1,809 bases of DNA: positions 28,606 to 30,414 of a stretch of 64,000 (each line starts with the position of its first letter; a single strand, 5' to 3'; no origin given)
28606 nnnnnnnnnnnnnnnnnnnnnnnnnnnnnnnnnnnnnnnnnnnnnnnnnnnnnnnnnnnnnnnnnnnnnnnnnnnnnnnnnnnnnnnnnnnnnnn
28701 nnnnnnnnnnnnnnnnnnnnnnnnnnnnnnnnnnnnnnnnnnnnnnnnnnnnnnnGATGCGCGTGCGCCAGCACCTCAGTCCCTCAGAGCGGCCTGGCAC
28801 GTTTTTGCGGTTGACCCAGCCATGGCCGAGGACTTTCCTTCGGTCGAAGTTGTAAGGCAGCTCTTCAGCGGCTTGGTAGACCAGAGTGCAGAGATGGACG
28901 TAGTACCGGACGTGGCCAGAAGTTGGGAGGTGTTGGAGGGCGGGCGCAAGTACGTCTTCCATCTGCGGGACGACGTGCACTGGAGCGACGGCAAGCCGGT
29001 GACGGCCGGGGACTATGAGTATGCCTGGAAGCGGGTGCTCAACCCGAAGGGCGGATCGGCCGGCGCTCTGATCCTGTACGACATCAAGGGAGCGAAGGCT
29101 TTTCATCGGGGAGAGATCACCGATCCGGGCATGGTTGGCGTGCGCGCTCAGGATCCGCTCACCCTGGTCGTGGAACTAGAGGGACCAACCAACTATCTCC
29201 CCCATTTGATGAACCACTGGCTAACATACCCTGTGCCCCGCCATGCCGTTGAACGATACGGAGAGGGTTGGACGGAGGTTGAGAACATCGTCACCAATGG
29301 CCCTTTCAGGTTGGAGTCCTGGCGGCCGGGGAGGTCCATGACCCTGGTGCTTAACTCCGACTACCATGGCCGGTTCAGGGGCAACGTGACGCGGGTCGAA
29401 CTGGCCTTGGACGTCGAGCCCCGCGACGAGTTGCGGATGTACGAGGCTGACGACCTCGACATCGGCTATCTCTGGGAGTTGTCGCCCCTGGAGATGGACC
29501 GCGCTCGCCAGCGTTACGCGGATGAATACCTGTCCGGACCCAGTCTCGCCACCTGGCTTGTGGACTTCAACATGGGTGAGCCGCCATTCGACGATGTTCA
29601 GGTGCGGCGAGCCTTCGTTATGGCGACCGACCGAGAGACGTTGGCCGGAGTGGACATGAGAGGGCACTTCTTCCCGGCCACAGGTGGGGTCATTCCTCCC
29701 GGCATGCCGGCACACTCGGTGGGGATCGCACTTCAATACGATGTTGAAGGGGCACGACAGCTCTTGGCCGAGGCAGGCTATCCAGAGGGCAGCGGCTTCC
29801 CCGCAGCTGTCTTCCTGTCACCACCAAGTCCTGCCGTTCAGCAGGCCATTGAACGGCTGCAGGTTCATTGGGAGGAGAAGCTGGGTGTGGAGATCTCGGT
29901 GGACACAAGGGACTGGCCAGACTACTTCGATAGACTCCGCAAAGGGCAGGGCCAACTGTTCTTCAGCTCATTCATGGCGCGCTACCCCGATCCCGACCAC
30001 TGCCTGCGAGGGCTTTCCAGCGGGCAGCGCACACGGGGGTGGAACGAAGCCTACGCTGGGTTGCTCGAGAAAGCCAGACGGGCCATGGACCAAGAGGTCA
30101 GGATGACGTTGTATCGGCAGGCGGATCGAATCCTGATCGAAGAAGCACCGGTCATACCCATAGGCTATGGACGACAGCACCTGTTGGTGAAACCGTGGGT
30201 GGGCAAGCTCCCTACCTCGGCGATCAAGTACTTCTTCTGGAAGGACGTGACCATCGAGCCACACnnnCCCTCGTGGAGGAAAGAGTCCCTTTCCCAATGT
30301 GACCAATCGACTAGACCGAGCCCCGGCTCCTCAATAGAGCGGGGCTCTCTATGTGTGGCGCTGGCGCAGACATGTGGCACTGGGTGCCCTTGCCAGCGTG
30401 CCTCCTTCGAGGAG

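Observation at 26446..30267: Unusual regulator architecture: SARP wHTH-BTAD-AAA-TPR fused to a cytoplasmic family-5 peptide/oligosaccharide solute-binding domain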

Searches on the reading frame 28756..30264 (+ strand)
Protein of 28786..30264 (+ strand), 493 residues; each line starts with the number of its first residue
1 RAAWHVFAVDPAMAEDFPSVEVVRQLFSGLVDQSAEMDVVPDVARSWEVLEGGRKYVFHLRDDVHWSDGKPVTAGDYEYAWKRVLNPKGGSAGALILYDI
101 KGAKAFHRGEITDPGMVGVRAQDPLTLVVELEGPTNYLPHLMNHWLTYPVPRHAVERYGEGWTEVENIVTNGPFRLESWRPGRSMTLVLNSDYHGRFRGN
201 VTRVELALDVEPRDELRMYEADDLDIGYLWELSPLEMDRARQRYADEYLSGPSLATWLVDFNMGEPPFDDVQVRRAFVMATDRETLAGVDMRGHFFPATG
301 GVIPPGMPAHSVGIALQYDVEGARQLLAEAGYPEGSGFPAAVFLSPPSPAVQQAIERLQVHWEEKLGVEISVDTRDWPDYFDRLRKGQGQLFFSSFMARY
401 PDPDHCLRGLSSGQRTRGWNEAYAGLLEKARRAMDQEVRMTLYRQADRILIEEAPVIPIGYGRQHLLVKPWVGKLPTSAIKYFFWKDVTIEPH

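Call 11: search_solved_structures(query=window:28846-30264:+, max_evalue=0.00001, show_alignments=1)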
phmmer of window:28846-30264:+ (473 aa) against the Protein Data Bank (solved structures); distinct sequences matched with E-value up to 0.00001: 71 (the best 60 are shown).
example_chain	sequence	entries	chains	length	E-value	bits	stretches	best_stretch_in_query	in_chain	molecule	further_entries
8ay0_A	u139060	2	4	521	4.5e-58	200.1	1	5-446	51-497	Dipeptide-binding protein DppE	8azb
9rd1_A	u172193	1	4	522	3.2e-55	190.6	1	2-454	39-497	Periplasmic oligopeptide-binding protein OppA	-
3tcf_A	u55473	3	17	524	3.3e-55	190.6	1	2-454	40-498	Periplasmic oligopeptide-binding protein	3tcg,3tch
8are_A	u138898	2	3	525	3.4e-54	187.3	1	2-441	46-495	Oligopeptide-binding protein OppA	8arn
3zs6_A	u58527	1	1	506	5.8e-54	186.5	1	5-454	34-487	PERIPLASMIC OLIGOPEPTIDE-BINDING PROTEIN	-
9pv8_A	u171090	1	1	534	8.8e-53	182.6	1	2-463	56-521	Oligopeptide-binding protein OppA3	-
4gl8_A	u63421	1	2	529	1.4e-52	182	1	2-438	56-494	Oligopeptide ABC transporter OppAIV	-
1b05_A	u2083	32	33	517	1.6e-52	181.7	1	2-454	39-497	PERIPLASMIC OLIGOPEPTIDE-BINDING PROTEIN | PROTEIN (OLIGO-PEPTIDE BINDING PROTEIN) | PERIPLASMIC OLIGO-PEPTIDE BINDING PROTEIN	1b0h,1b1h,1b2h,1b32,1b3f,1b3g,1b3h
2z23_A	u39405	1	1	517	1.5e-51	178.6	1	2-454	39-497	Periplasmic oligopeptide-binding protein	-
4toz_A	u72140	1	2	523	3.6e-50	174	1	1-457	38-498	Periplasmic murein peptide-binding protein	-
3o9p_A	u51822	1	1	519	5.4e-50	173.4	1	1-457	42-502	Periplasmic murein peptide-binding protein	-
6dqq_A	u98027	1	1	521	1.5e-43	152.1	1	2-452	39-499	Periplasmic oligopeptide-binding protein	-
6dqr_A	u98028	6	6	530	1.6e-43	152.1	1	2-452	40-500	Periplasmic oligopeptide-binding protein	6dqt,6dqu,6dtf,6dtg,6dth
8upi_A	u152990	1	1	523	3.7e-38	134.4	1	2-401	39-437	Peptide ABC transporter substrate-binding protein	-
6npo_A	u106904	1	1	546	4.2e-31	111.1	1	7-299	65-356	Oligopeptide ABC transporter, oligopeptide-binding protein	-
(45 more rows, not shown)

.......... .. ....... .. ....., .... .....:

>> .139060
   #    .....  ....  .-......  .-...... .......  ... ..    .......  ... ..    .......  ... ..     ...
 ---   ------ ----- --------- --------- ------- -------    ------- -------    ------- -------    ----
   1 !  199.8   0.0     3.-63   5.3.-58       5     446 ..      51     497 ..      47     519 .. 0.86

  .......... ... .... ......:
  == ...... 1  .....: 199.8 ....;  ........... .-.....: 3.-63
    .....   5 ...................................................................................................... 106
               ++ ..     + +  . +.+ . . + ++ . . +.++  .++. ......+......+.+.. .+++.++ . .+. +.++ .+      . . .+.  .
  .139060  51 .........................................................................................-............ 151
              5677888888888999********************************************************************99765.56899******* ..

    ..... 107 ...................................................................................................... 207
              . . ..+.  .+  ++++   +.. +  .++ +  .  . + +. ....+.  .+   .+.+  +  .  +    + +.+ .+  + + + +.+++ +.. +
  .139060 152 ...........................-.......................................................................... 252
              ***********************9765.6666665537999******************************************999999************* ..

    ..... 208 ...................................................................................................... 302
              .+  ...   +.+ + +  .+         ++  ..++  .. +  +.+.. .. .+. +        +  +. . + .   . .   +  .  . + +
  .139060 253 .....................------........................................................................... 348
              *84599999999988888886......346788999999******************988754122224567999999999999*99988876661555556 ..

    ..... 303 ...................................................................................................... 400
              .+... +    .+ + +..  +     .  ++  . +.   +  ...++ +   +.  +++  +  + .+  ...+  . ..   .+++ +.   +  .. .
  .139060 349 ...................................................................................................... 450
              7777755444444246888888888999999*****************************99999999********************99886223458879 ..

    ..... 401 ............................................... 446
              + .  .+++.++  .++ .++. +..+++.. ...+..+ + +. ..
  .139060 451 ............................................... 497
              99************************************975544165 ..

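Call 19: search_solved_structures(query=window:28786-30264:+, max_evalue=1e-53, show_alignments=3)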
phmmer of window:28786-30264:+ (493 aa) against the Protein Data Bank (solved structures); distinct sequences matched with E-value up to 1e-53: 10.
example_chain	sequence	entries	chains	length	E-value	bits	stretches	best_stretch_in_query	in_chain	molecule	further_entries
8ay0_A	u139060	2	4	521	1.1e-58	202.1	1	10-466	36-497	Dipeptide-binding protein DppE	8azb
9rd1_A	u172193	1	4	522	6.8e-58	199.5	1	6-474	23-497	Periplasmic oligopeptide-binding protein OppA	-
3tcf_A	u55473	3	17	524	6.9e-58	199.4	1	6-474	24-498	Periplasmic oligopeptide-binding protein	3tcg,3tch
8are_A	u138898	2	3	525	4.2e-57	196.8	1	6-461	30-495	Oligopeptide-binding protein OppA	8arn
3zs6_A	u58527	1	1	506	5.6e-56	193.1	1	6-474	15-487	PERIPLASMIC OLIGOPEPTIDE-BINDING PROTEIN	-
1b05_A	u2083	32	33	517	2.9e-55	190.8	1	6-474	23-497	PERIPLASMIC OLIGOPEPTIDE-BINDING PROTEIN | PROTEIN (OLIGO-PEPTIDE BINDING PROTEIN) | PERIPLASMIC OLIGO-PEPTIDE BINDING PROTEIN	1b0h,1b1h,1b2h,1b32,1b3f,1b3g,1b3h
9pv8_A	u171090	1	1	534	1.5e-54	188.5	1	8-483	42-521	Oligopeptide-binding protein OppA3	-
4toz_A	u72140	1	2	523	2.7e-54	187.6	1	8-477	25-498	Periplasmic murein peptide-binding protein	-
3o9p_A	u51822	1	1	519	4.1e-54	187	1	8-477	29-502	Periplasmic murein peptide-binding protein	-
2z23_A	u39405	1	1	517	6.5e-54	186.3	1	8-474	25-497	Periplasmic oligopeptide-binding protein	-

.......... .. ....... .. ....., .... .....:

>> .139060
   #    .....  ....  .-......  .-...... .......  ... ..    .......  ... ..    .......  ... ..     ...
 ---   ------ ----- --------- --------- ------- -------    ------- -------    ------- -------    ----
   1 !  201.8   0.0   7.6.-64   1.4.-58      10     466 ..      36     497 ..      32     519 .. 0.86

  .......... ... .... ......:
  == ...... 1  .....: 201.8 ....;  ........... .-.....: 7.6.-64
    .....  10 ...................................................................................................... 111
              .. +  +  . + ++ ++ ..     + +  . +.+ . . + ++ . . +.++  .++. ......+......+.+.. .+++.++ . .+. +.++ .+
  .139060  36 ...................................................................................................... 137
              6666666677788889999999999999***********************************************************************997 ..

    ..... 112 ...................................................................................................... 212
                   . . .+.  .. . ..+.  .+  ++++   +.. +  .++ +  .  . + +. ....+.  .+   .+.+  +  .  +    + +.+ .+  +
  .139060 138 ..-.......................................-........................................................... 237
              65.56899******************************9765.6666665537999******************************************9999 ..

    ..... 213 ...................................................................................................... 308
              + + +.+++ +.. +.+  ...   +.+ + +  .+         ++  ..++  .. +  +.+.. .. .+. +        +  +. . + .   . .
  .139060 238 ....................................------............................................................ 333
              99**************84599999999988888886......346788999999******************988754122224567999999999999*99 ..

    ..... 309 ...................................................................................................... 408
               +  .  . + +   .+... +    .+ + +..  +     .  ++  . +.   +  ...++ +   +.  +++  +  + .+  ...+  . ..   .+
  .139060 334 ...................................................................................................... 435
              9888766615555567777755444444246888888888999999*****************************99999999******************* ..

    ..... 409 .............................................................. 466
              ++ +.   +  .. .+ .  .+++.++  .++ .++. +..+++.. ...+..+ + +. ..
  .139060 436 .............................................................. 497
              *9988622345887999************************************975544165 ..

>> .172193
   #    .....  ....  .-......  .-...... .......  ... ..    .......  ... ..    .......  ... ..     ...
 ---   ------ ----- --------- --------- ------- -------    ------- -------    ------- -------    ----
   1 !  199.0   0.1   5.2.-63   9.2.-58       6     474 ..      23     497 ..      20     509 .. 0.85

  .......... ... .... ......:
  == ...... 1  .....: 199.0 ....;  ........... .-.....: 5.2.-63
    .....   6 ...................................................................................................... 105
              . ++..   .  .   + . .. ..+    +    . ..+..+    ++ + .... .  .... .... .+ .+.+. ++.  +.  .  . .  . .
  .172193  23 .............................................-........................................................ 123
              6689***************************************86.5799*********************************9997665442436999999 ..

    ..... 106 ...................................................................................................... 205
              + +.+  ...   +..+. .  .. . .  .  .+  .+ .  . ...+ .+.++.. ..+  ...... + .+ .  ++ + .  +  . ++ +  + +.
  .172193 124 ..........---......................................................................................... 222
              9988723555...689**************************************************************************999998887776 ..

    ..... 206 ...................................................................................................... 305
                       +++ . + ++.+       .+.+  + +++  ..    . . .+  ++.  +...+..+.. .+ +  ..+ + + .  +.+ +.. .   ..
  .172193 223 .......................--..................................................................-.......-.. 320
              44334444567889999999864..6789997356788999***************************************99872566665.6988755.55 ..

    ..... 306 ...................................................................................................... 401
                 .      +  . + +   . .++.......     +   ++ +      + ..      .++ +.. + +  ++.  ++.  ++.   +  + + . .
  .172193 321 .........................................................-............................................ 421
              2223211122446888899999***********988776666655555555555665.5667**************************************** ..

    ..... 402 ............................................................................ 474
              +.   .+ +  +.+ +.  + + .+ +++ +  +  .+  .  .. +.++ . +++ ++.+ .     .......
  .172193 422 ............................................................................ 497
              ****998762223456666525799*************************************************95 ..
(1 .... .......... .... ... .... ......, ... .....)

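Call 67: predict_structure(alignment_id=A5)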
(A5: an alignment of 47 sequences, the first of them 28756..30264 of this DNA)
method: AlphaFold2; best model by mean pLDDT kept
length: 503 residues; sequences in the alignment: 47
mean_pLDDT: 91.7   pTM: 0.89
mean pLDDT of the five models: 91.7, 91.3, 90.6, 90.5, 86.0
residues with pLDDT >= 90: 382; 70-90: 102; 50-70: 15; < 50: 4
segments of 3 or more residues with pLDDT < 50: none
pLDDT, mean of each block of 10 residues (from residue 1): 66 91 79 95 91 96 96 97 98 91 88 96 96 98 91 93 96 96 96 95 91 95 95 95 94 96 91 91 97 93 92 91 91 98 95 92 94 97 89 85 88 84 59 92 93 95 94 94 91 90 82
secondary structure, 60 per line:
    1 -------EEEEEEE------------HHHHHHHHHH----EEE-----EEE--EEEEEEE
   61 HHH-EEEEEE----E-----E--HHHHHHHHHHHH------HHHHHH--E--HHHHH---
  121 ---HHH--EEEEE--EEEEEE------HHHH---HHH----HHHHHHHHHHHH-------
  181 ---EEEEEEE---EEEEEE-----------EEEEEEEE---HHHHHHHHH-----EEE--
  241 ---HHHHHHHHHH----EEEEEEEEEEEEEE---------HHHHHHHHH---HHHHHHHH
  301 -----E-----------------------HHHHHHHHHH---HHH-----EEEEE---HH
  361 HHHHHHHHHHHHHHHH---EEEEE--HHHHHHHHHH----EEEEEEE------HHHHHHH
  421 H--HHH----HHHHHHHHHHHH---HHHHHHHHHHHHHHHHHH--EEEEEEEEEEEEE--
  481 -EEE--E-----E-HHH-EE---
elements in order: E8-14 H27-36 E41-43 E49-51 E54-60 E65-70 H84-95 H102-107 H113-117 E129-133 E136-141 H148-151 H162-173 E184-190 E194-199 E211-218 H222-230 E236-238 H244-253 E258-271 H281-289 H293-300 H330-339 E351-355 H359-376 E380-384 H387-396 E401-407 H414-421 H431-442 H446-463 E466-478 E482-484

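Call 73: fold_search(model_id=the predicted structure, library=pdb)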
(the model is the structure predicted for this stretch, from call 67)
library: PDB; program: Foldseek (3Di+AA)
matches with E <= 10: 1132; with E <= 0.001: 172
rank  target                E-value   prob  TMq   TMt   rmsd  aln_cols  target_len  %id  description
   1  8azb                  2.6e-47  1.00  0.87  0.87   3.2       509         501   26  Crystal Structure of the peptide binding protein DppE from Bacillus subtilis in the unliganded state (released 2023-02-22)
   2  1ola_A                1.6e-46  1.00  0.87  0.85   3.0       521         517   27  THE STRUCTURAL BASIS OF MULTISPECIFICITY IN THE OLIGOPEPTIDE-BINDING PROTEIN OPPA (released 1994-07-31)
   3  2z23_A                3.1e-46  1.00  0.88  0.86   3.3       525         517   25  Crystal structure of Y.pestis oligo peptide binding protein OppA with tri-lysine ligand (released 2007-10-30)
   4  8ay0_A                3.4e-46  1.00  0.85  0.86   3.3       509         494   26  Crystal Structure of the peptide binding protein DppE from Bacillus subtilis in complex with murein tripeptide (released 2023-02-22)
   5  8ay0_B                4.3e-46  1.00  0.86  0.87   3.3       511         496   26  Crystal Structure of the peptide binding protein DppE from Bacillus subtilis in complex with murein tripeptide (released 2023-02-22)
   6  3tcf_A                9.9e-46  1.00  0.88  0.86   3.2       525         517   27  Crystal structure of E. coli OppA complexed with endogenous ligands (released 2011-10-12)
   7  6dqr_A                1.3e-45  1.00  0.86  0.84   3.5       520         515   25  Crystal structure of Haemophilus influenzae OppA complex with MGG (released 2018-11-28)
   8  4toz_A                1.3e-45  1.00  0.78  0.76   5.0       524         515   27  MppA Periplasmic Murein Tripeptide Binding Protein, Unliganded Open Form (released 2015-06-10)
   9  8are_A                1.7e-45  1.00  0.87  0.86   3.3       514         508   27  Crystal structure of the peptide binding protein, OppA, from Bacillus subtilis in complex with a PhrE-derived pentapep (released 2023-02-22)
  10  9a37_MODEL_1_A        1.9e-45  1.00  0.83  0.77   3.7       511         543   26  Model of E. coli OppA by in-cell photo-crosslinking MS and deep learning (released 2023-02-24)
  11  1b52_A                5.7e-45  1.00  0.88  0.86   3.3       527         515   27  OLIGO-PEPTIDE BINDING PROTEIN (OPPA) COMPLEXED WITH KTK (released 1999-01-20)
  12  8arn_A                6.8e-45  1.00  0.88  0.87   3.1       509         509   27  Crystal structure of the peptide binding protein, OppA, from Bacillus subtilis in complex with an endogenous tetrapept (released 2023-02-22)
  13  4toz_B                1.3e-44  1.00  0.76  0.74   5.2       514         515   28  MppA Periplasmic Murein Tripeptide Binding Protein, Unliganded Open Form (released 2015-06-10)
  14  6dtg_A                1.7e-44  1.00  0.87  0.84   3.5       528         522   25  Crystal structure of Haemophilus influenzae OppA complex with YLGANGRGGGS (released 2018-11-28)
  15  6dth_A                2.0e-44  1.00  0.87  0.85   3.4       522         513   25  Crystal structure of Haemophilus influenzae OppA complex with RPPGFSPFR (released 2018-11-28)
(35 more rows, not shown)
